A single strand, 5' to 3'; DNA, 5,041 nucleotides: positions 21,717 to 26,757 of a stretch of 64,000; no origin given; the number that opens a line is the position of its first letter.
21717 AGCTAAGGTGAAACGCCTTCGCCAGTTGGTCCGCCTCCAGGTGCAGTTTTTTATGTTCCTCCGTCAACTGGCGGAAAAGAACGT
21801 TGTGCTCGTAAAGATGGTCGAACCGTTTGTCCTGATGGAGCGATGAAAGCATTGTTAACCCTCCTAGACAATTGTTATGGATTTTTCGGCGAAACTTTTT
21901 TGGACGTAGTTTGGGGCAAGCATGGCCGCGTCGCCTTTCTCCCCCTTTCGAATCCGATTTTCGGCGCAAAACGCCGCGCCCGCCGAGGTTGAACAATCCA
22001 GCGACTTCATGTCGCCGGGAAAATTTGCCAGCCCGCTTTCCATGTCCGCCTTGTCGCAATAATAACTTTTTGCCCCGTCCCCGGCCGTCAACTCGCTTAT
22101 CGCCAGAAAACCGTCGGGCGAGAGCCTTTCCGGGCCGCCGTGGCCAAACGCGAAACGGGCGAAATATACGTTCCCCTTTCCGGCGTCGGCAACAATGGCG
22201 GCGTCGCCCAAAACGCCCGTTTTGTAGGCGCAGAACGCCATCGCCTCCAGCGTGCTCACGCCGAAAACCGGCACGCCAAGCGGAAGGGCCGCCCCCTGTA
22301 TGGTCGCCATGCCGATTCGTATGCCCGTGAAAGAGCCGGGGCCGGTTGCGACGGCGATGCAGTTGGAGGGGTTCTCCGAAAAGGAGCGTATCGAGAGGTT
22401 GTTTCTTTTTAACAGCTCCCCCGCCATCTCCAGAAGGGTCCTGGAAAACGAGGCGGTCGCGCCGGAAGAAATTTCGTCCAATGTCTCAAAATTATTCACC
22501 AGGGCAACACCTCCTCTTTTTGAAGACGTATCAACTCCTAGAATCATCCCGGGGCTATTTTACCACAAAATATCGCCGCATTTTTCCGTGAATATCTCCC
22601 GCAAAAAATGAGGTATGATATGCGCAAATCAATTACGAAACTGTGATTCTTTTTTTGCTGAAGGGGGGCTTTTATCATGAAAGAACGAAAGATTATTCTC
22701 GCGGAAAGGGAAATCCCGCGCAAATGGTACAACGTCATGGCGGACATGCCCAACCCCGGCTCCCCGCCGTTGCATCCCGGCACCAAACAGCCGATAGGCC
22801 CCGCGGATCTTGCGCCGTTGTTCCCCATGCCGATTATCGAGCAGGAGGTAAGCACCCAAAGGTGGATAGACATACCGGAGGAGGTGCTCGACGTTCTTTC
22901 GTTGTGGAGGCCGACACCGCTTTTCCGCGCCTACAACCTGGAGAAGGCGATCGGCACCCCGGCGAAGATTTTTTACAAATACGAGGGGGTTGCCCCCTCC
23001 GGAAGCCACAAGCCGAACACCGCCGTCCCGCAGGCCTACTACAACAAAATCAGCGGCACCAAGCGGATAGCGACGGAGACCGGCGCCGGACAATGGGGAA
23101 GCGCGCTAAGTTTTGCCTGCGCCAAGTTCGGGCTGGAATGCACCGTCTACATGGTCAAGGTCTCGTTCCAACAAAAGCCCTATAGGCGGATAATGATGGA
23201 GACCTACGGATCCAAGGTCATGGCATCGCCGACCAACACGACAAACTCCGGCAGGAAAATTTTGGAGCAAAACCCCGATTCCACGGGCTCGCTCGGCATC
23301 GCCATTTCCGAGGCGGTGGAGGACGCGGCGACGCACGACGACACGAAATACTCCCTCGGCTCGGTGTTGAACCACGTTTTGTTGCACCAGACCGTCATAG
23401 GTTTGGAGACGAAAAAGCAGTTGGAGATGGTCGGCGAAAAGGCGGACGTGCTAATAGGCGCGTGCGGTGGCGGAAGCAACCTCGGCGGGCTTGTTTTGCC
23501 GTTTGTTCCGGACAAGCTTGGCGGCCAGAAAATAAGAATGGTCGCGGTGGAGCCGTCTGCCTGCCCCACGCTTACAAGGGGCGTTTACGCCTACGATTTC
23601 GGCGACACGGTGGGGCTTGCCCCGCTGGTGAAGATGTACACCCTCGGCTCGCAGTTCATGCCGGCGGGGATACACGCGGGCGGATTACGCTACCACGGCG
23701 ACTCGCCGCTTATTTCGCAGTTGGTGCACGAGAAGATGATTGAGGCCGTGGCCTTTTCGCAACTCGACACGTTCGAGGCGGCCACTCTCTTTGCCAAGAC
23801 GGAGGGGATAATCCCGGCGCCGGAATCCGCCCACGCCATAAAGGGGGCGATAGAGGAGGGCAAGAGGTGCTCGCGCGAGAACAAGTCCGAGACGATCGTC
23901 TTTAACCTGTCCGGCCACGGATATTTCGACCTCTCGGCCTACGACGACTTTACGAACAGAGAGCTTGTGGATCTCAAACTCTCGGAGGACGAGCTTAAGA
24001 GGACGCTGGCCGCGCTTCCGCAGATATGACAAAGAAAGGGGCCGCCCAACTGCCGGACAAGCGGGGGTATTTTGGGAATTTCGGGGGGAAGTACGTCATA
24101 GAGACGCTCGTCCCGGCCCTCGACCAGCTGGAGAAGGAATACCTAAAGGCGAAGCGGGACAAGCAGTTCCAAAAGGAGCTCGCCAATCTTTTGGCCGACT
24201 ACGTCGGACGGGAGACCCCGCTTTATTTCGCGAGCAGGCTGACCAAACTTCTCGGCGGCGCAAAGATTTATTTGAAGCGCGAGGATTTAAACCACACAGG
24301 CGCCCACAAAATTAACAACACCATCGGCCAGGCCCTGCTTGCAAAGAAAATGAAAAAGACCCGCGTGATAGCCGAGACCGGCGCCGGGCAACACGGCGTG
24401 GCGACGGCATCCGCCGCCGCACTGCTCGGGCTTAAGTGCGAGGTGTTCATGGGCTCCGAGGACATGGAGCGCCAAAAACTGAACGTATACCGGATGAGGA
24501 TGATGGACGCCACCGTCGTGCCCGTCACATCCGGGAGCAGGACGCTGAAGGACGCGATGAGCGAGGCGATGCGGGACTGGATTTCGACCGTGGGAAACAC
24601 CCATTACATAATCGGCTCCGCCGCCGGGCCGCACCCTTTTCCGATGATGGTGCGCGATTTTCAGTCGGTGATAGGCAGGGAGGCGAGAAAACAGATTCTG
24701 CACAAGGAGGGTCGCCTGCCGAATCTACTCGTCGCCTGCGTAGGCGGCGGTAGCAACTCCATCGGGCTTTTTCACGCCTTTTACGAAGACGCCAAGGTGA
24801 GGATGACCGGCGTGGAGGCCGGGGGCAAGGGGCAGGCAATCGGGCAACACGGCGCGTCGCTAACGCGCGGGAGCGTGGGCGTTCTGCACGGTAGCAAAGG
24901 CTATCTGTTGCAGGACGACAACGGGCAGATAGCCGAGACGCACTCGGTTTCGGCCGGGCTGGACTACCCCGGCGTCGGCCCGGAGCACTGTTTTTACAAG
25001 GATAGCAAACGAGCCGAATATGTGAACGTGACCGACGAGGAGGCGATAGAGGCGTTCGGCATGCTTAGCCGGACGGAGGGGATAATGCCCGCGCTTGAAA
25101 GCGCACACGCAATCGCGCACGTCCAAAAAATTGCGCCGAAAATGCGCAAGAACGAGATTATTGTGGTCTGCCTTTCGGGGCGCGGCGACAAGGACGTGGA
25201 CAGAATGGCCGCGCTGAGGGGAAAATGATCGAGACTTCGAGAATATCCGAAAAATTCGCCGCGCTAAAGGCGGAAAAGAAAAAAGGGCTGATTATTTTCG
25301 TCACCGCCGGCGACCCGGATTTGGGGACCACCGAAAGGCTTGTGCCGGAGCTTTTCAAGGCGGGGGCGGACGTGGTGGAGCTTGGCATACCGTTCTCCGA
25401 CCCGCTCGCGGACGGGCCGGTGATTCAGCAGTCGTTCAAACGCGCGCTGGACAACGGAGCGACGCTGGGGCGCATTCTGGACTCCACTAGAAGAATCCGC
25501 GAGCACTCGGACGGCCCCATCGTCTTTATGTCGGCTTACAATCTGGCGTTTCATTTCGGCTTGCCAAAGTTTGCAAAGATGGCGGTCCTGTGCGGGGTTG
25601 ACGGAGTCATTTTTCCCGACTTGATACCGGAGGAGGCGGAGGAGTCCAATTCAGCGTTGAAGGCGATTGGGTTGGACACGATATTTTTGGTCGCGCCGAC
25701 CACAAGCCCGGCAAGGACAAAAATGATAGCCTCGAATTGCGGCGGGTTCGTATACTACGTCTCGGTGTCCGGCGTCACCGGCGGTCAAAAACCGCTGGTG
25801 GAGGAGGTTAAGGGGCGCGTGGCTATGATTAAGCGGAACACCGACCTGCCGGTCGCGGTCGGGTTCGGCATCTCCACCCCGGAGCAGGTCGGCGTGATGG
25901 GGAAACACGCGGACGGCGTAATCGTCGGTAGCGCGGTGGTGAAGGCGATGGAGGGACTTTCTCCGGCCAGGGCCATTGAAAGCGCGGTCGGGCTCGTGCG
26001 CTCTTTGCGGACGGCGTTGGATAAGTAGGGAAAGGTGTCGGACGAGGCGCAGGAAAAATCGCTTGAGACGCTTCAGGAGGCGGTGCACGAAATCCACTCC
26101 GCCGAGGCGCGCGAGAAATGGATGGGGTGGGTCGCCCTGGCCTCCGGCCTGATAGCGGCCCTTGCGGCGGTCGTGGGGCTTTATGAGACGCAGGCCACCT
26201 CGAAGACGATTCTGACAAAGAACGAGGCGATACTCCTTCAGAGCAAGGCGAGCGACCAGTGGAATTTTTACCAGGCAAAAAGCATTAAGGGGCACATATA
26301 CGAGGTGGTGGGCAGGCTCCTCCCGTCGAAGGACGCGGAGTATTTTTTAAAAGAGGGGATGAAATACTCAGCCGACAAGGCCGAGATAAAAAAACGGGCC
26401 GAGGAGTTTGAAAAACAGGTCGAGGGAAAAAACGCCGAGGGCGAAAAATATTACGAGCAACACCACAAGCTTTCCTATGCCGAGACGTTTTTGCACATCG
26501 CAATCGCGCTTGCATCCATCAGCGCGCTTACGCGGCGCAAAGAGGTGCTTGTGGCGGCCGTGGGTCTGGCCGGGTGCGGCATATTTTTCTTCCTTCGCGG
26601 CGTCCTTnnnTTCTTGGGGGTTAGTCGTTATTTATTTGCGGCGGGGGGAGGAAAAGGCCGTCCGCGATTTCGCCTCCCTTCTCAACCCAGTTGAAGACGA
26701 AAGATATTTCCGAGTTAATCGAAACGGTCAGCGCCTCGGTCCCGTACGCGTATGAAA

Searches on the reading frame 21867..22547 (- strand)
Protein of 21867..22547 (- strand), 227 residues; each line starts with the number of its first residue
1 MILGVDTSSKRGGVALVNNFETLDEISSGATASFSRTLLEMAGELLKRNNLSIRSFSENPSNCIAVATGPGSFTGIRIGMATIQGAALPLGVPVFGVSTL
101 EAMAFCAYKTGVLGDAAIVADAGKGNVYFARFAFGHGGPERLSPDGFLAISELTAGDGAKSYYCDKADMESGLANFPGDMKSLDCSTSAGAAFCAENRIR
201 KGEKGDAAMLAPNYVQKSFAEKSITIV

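Call 63: search_protein_families(library=pfam, proteins=[window:21867-22547:-], max_evalue=0.001)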
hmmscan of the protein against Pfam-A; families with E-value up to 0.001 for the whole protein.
window:21867-22547:- (227 aa): 1 family
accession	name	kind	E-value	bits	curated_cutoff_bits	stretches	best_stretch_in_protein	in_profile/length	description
PF00814.31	TsaD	-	5.8e-18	66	24.8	1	31-191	26-183/264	tRNA N6-adenosine threonylcarbamoyltransferase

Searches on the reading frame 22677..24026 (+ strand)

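Call 83: search_protein_families(library=pfam, proteins=[window:22677-24026:+], max_evalue=0.00001)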
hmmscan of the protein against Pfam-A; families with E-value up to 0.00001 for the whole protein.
window:22677-24026:+ (450 aa): 1 family
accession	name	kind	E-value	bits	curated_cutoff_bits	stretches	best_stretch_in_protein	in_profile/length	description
PF00291.31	PALP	-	1.6e-42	146.3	35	1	76-413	4-295/295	Pyridoxal-phosphate dependent enzyme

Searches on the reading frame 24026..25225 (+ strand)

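Call 83: search_protein_families(library=pfam, proteins=[window:24026-25225:+], max_evalue=0.00001)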
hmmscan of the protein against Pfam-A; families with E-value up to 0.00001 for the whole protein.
window:24026-25225:+ (400 aa): 1 family
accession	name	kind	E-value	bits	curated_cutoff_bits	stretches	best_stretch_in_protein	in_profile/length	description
PF00291.31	PALP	-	4.6e-42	144.8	35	1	61-385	5-295/295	Pyridoxal-phosphate dependent enzyme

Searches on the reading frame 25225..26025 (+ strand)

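Call 83: search_protein_families(library=pfam, proteins=[window:25225-26025:+], max_evalue=0.00001)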
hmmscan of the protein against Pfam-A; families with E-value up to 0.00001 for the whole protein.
window:25225-26025:+ (267 aa): 1 family
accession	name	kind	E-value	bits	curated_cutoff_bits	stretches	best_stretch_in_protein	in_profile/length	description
PF00290.26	Trp_syntA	-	6.8e-79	264.9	27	1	11-244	1-235/259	Tryptophan synthase alpha chain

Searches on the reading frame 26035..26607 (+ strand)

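Call 84: search_protein_families(library=pfam, proteins=[window:26035-26607:+], max_evalue=0.00001)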
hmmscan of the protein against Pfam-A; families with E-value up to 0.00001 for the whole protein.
window:26035-26607:+ (191 aa): 1 family
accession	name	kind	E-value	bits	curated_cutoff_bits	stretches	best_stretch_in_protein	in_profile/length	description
PF14235.11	DUF4337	-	1.1e-32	113.9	27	1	32-189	3-160/161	Domain of unknown function (DUF4337)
